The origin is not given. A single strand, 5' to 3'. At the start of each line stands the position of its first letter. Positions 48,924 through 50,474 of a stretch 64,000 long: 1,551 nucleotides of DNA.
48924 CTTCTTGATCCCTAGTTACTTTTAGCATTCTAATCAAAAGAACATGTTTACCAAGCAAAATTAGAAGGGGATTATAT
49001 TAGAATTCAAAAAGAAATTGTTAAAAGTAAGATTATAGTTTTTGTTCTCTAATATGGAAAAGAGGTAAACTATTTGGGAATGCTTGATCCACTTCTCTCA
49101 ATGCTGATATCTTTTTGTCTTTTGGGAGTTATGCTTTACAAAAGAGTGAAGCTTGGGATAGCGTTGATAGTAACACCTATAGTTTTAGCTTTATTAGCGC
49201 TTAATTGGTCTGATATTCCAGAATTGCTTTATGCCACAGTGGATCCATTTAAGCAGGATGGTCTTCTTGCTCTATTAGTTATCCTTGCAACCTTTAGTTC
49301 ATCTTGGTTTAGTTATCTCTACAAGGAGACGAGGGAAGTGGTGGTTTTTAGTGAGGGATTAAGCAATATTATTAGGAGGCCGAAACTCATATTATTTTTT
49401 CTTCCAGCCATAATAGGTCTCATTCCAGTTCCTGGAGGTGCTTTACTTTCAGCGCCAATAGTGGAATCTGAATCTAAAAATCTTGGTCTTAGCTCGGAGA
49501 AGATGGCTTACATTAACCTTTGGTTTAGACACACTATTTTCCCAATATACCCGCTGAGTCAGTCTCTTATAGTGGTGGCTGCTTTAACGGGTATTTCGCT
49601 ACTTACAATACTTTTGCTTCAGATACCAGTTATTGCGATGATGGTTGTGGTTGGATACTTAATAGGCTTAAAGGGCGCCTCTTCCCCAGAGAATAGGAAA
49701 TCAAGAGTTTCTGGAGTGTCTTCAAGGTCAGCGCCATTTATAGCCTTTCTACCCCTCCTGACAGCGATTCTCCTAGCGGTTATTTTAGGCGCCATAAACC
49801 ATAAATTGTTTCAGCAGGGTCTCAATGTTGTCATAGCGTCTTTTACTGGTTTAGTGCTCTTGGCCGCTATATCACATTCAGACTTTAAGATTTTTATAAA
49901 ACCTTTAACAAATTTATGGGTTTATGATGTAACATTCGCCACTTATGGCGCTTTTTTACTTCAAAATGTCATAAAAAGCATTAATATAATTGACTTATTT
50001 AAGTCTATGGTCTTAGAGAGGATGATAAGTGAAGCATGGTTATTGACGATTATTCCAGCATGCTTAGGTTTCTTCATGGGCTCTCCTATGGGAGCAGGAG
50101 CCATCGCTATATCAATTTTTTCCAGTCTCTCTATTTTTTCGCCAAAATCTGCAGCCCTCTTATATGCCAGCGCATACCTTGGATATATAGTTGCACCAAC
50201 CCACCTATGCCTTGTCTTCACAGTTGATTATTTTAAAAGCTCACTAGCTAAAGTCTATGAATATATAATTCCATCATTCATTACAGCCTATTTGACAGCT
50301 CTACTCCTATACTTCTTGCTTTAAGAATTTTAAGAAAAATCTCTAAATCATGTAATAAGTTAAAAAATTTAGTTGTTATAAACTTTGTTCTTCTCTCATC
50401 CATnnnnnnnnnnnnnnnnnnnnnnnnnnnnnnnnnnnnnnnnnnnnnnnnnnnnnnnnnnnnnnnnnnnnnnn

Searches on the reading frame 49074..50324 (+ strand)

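Call 4: search_protein_families(library=pfam, proteins=[window:49074-50324:+])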
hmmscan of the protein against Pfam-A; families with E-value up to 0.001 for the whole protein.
window:49074-50324:+ (416 aa): 1 family
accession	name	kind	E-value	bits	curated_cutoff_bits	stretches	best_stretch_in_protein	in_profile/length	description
PF04165.18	DUF401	-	1.5e-34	120.4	24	1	14-412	9-390/393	Protein of unknown function (DUF401)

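Call 72: search_protein_families(library=ncbifam, proteins=[window:49074-50324:+], max_evalue=1e-10)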
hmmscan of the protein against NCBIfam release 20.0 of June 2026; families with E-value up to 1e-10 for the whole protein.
window:49074-50324:+ (416 aa): 1 family
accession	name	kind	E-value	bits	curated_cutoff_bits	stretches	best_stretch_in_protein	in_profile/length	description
TIGR00529.1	AF0261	hypoth_equivalog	1.1e-43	150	378.4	1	9-412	4-384/387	TIGR00529 family membrane protein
